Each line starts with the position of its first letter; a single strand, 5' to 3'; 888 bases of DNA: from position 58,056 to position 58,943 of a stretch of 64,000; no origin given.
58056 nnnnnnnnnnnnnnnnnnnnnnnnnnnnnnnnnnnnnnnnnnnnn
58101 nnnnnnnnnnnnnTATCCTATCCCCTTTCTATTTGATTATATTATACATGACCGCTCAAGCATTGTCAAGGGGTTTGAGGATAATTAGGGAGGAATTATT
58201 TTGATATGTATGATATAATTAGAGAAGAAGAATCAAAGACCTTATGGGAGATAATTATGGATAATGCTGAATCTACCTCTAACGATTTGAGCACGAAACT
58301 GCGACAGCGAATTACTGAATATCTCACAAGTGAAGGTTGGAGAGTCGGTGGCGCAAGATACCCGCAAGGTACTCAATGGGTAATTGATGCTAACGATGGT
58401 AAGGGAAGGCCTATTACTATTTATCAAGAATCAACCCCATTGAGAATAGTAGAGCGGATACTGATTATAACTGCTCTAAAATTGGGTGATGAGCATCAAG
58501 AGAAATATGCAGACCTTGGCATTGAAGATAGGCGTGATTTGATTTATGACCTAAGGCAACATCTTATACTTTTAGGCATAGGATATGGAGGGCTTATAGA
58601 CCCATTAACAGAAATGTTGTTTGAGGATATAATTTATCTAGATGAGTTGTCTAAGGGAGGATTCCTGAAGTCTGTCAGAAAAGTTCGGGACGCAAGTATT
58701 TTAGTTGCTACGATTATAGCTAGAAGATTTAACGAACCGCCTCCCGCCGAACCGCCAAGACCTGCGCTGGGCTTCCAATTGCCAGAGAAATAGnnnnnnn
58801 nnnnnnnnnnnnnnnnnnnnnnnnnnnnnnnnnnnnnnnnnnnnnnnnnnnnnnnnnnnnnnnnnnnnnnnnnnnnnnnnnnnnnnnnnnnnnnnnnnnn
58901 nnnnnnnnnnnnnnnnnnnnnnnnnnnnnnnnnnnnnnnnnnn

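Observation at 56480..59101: Low-GC (~38-41%) island between mutL and pcrA carrying an IS1-family element and three uncharacterised genes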

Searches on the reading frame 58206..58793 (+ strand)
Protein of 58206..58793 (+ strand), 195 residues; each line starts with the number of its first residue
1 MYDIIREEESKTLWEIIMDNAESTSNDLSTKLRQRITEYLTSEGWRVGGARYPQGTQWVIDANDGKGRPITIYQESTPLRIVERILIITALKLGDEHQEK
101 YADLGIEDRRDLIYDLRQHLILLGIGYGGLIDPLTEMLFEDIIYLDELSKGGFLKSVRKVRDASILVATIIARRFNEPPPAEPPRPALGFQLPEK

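Call 3: search_protein_families(library=pfam, proteins=[window:58206-58793:+], max_evalue=1)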
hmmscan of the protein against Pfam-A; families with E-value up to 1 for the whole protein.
window:58206-58793:+ (195 aa): 4 families
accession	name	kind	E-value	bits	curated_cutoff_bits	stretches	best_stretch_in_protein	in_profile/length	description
PF10061.14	DUF2299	-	8e-10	39.1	22.8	1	38-170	4-137/138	Uncharacterized conserved protein (DUF2299)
PF07309.16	FlaF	-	0.053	14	23.6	1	10-37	51-78/113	Flagellar protein FlaF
PF13670.12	PepSY_2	-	0.18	12.2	24.3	1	33-84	31-82/83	Peptidase propeptide and YPEB domain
PF22970.2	DUF7028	-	0.24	11.9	27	0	24-48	25-49/83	Domain of unknown function (DUF7028)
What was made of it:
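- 58206..58793 (+): Cargo slot 1: ORF3, 195 aa, DUF2299, type III secretion chaperone/YbjN-like fold, Pro-rich tail; abuts ORF4 stop-to-stop. PF10061 E=8e-10 (call 3).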

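Call 4: search_protein_families(library=padloc, proteins=[window:58206-58793:+], max_evalue=1)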
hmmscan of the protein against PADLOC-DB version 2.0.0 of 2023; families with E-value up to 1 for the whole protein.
window:58206-58793:+ (195 aa): 1 family
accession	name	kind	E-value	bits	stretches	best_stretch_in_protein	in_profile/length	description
PDLC04304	PDC-M02B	-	0.046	10.8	1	30-63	13-44/383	-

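Call 5: search_protein_families(library=ncbifam, proteins=[window:58206-58793:+], max_evalue=1)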
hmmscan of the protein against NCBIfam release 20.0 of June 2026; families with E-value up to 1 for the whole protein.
window:58206-58793:+ (195 aa): 2 families
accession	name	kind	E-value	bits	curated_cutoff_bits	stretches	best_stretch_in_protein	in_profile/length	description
NF042913.1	CyRepA1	equivalog_domain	0.027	13.4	200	1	6-48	345-387/595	plasmid replication protein, CyRepA1 family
NF009435.1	PRK12794.1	equivalog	0.048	13.7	91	1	11-37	53-79/116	flagellar biosynthesis regulator FlaF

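Call 12: find_encoding_contigs(protein=window:58206-58793:+, flank=6000, max_places=10)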
Protein window:58206-58793:+ (195 aa): 1 contig read that carries it; 1 place shown.
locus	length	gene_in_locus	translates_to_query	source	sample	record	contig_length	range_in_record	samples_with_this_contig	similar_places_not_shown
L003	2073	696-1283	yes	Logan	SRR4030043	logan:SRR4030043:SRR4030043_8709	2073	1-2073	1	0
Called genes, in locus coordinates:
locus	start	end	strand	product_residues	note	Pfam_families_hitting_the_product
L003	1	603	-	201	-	?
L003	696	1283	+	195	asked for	PF10061:DUF2299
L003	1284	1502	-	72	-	-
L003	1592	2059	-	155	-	PF13361:UvrD_C, PF13538:UvrD_C_2 (weak), PF21196:PcrA_UvrD_tudor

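Call 14: search_protein_families(library=phrogs, proteins=[window:58206-58793:+], max_evalue=1)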
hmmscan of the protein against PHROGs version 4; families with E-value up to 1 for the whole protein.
window:58206-58793:+ (195 aa): 1 family
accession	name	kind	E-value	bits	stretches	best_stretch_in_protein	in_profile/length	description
phrog_30711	-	unknown function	0.35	11.9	0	63-91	29-58/63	-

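Call 35: find_homologous_proteins(query=window:58206-58793:+, max_evalue=0.001)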
Query window:58206-58793:+ (195 aa): 14 proteins with E <= 0.001 among 171 candidates.
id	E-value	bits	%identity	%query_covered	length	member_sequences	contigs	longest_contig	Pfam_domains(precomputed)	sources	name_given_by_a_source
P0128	8.1e-117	406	94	100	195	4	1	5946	PF10061.16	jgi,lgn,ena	-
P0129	3.2e-112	391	89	100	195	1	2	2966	PF10061.16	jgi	jgi:hypothetical protein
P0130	6.8e-109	380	85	100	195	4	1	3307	PF10061.16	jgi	-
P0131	1.1e-107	376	85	100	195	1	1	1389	PF10061.16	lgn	-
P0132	1.8e-106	372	85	100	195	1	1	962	PF10061.16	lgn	-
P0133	1.5e-105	369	83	100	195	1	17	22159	PF10061.16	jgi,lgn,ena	-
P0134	7.7e-105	367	83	100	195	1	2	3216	PF10061.16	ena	-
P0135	2.0e-102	359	81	100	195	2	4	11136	PF10061.16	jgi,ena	-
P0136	1.7e-101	356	82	100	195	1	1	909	PF10061.16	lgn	-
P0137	6.4e-98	344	85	91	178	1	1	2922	PF10061.16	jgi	-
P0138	1.2e-92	327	74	97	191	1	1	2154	PF10061.16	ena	-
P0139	4.4e-63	231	74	70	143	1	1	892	PF10061.16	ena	-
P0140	7.2e-60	220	52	93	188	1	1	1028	PF10061.16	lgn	-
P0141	5.6e-50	188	52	91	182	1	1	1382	PF10061.16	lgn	-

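Call 36: find_encoding_contigs(protein=P0133, flank=5000, max_places=6)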
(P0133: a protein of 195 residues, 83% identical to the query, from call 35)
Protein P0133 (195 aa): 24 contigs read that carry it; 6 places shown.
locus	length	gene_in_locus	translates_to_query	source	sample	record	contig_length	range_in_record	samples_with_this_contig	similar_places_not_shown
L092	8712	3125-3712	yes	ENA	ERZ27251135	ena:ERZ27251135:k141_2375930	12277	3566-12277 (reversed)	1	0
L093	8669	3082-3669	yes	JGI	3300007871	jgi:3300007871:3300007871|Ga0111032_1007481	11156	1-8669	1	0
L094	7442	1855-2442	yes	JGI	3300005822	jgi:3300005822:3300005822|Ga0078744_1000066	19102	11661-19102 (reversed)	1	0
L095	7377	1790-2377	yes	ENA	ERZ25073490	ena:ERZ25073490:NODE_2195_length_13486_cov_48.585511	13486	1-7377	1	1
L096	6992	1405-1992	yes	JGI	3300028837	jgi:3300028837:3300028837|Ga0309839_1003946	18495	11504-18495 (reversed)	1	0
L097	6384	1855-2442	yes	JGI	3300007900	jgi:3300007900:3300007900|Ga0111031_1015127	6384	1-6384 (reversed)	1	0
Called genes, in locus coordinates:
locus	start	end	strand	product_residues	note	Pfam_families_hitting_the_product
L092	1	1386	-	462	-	?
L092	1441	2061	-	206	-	PF01936:NYN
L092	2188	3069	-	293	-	PF03400:DDE_Tnp_IS1 (faint)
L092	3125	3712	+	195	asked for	PF10061:DUF2299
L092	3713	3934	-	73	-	-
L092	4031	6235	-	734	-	PF00580:UvrD-helicase, PF01443:Viral_helicase1 (faint), PF13245:AAA_19, PF13604:AAA_30 (faint), PF13087:AAA_12 (faint), PF13361:UvrD_C, PF13538:UvrD_C_2, PF21196:PcrA_UvrD_tudor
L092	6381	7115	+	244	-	PF22935:RM44_endonuclase (faint), PF14622:Ribonucleas_3_3, PF00636:Ribonuclease_3, PF00035:dsrm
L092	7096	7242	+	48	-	-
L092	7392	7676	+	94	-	PF00708:Acylphosphatase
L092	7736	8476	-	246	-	PF04015:DUF362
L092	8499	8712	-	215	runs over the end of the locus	PF13483:Lactamase_B_3, PF12706:Lactamase_B_2 (weak)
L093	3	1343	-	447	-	?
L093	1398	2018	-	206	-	PF01936:NYN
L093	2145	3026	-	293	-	PF03400:DDE_Tnp_IS1 (faint)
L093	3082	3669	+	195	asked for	PF10061:DUF2299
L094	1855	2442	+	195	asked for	PF10061:DUF2299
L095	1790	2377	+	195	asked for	PF10061:DUF2299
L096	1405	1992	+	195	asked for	PF10061:DUF2299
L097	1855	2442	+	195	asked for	PF10061:DUF2299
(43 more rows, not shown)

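Call 37: find_encoding_contigs(protein=P0135, flank=5000, max_places=4)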
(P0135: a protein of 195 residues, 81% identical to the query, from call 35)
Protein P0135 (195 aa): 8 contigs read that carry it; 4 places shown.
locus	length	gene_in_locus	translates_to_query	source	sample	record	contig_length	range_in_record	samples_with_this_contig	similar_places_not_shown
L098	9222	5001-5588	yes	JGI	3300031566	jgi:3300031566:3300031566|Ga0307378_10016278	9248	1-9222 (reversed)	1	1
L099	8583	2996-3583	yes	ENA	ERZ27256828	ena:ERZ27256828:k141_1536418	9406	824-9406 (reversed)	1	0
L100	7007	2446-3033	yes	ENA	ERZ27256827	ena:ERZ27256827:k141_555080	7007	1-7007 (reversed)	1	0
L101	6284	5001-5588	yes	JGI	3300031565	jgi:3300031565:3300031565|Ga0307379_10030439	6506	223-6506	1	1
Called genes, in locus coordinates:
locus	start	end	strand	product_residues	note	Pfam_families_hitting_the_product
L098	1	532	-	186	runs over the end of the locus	?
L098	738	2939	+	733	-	PF00580:UvrD-helicase, PF01443:Viral_helicase1 (faint), PF13245:AAA_19, PF13604:AAA_30 (faint), PF13361:UvrD_C, PF13538:UvrD_C_2, PF21196:PcrA_UvrD_tudor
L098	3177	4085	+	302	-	-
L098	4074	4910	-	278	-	PF03400:DDE_Tnp_IS1 (faint)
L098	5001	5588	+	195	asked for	PF10061:DUF2299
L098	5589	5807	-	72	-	-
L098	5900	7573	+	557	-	PF02518:HATPase_c, PF13589:HATPase_c_3, PF01119:DNA_mis_repair, PF08676:MutL_C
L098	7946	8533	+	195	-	PF03065:Glyco_hydro_57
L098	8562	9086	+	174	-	-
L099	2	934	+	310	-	?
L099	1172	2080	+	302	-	-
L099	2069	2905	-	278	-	PF03400:DDE_Tnp_IS1 (faint)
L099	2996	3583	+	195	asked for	PF10061:DUF2299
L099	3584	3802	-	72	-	-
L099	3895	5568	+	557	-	PF02518:HATPase_c, PF13589:HATPase_c_3, PF01119:DNA_mis_repair, PF08676:MutL_C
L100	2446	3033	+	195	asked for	PF10061:DUF2299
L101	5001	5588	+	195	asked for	PF10061:DUF2299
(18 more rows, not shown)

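Call 38: find_encoding_contigs(protein=P0128, flank=5000, max_places=3)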
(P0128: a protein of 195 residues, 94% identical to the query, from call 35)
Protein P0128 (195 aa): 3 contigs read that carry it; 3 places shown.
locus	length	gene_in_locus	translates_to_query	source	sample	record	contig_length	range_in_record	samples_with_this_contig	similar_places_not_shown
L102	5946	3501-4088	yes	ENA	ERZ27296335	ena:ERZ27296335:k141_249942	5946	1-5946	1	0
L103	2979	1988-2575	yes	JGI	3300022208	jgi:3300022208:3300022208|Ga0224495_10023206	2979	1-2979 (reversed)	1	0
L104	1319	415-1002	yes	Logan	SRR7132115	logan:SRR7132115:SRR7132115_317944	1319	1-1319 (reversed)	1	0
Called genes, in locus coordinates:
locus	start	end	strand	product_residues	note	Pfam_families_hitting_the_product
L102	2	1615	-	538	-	?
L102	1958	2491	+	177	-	PF01936:NYN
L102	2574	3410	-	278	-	-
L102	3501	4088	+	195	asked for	PF10061:DUF2299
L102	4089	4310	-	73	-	-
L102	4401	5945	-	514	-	?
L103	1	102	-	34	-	?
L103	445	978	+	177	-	PF01936:NYN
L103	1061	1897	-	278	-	-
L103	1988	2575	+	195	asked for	PF10061:DUF2299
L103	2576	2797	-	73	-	-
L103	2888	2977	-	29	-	?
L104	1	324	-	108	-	?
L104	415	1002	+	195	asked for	PF10061:DUF2299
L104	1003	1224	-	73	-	-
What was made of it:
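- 58206..58793 (+): Relatives at 81-94% identity sit in sister elements at the same junction with different slot-2 genes (calls 35-38).
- All DUF2299-carrying copies seen are at this junction (calls 36-38).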

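Call 46: search_solved_structures(query=A2, max_evalue=10, show_alignments=1)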
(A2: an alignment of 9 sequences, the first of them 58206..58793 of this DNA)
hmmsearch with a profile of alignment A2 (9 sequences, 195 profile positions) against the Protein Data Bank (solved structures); distinct sequences matched with E-value up to 10: 9.
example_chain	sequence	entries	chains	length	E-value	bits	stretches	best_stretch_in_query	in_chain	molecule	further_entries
3cxj_A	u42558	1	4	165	7.6e-12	48.2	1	34-182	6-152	Uncharacterized protein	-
1sxj_C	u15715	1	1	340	0.14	14.8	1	9-144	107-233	Activator 1 40 kDa subunit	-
8tw7_3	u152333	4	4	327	0.17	14.5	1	10-144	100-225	Replication factor C subunit 3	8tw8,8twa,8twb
8fs3_C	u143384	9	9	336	0.18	14.4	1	9-144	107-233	Replication factor C subunit 3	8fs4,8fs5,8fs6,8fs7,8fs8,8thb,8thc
8dr0_C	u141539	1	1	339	0.18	14.4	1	9-144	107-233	Replication factor C subunit 3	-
7ste_C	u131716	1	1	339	0.18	14.4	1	9-144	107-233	Replication factor C subunit 3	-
7vbi_A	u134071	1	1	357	0.66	12.6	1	108-190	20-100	Isoform 3 of Guanine nucleotide-binding protein G(s) subunit alpha isoforms short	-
8el8_A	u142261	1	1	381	1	11.9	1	107-175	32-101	Guanine nucleotide-binding protein G(olf) subunit alpha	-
8htg_A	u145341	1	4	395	1.1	11.8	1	107-175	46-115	Guanine nucleotide-binding protein G(olf) subunit alpha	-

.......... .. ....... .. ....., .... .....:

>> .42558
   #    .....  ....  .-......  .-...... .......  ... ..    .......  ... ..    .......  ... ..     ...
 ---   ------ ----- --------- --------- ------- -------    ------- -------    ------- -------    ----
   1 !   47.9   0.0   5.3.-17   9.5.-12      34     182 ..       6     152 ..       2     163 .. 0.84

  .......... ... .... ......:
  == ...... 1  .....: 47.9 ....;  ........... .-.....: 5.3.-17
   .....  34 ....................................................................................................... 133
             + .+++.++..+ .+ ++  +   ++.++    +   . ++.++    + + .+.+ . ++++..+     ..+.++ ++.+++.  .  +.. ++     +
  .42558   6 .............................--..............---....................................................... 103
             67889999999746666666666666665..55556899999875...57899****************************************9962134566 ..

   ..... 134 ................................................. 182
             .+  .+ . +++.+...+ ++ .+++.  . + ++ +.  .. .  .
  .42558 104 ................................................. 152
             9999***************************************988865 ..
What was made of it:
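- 58206..58793 (+): Profile hits PDB 3CXJ at 7.6e-12 (call 46).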

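Call 64: search_protein_families(library=pfam, proteins=[L098:3177-4085:+, L092:1441-2061:-], max_evalue=0.01)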
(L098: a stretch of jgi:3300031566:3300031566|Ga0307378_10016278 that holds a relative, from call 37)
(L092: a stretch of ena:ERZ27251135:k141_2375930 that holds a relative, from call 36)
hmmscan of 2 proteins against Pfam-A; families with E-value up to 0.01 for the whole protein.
L098:3177-4085:+ (302 aa): 0 families

L092:1441-2061:- (206 aa): 1 family
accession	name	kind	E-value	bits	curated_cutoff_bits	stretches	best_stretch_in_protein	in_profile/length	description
PF01936.24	NYN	-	2e-10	41.8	24.2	1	9-164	5-131/145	NYN domain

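Call 65: search_protein_families(library=padloc, proteins=[L098:3177-4085:+, L092:1441-2061:-], max_evalue=0.01)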
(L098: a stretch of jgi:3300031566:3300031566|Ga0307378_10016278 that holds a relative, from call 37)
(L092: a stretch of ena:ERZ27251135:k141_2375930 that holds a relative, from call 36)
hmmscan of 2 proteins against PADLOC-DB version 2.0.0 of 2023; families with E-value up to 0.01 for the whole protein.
L098:3177-4085:+ (302 aa): 3 families
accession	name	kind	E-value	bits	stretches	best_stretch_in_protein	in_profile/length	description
PDLC05015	PDC-S42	-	2e-99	330.9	1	4-290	2-298/302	-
PDLC05017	PDC-S42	-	7.9e-08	30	1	42-282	41-272/302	-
PDLC05016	PDC-S42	-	7.9e-08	30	1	217-284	221-290/320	-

L092:1441-2061:- (206 aa): 2 families
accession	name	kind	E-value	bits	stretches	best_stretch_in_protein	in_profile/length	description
PDLC04163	HEC-09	-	1e-69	232.3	1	5-206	3-203/203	-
PDLC01154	NYN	-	0.00067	17.1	1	9-155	151-275/310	"LabA-like protein, NYN family nuclease"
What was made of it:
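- Close DUF2299 relatives (81-94%) occur with an NYN/HEC-09 protein, a second NYN protein or PDC-S42 in slot 2 instead of ORF1 (calls 36-38, 65).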

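Call 73: predict_structure(alignment_id=A2)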
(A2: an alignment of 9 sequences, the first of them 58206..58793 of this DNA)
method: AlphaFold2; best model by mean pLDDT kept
length: 195 residues; sequences in the alignment: 9
mean_pLDDT: 78.6   pTM: 0.74
mean pLDDT of the five models: 78.6, 76.1, 75.6, 75.1, 71.2
residues with pLDDT >= 90: 82; 70-90: 62; 50-70: 30; < 50: 21
segments of 3 or more residues with pLDDT < 50: 1-10, 185-195
pLDDT, mean of each block of 10 residues (from residue 1): 39 56 67 88 86 74 88 74 83 91 94 93 89 92 82 90 91 85 51 41
secondary structure, 60 per line:
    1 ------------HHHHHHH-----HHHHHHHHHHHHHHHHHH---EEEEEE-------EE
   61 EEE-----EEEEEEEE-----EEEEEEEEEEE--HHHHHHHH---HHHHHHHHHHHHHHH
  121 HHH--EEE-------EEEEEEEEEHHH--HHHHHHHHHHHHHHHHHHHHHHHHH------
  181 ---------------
elements in order: H13-19 H25-42 E46-51 E59-63 E69-76 E82-92 H95-102 H106-123 E126-128 E136-144 H150-174
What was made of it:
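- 58206..58793 (+): AF2 pLDDT 78.6 (call 73).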
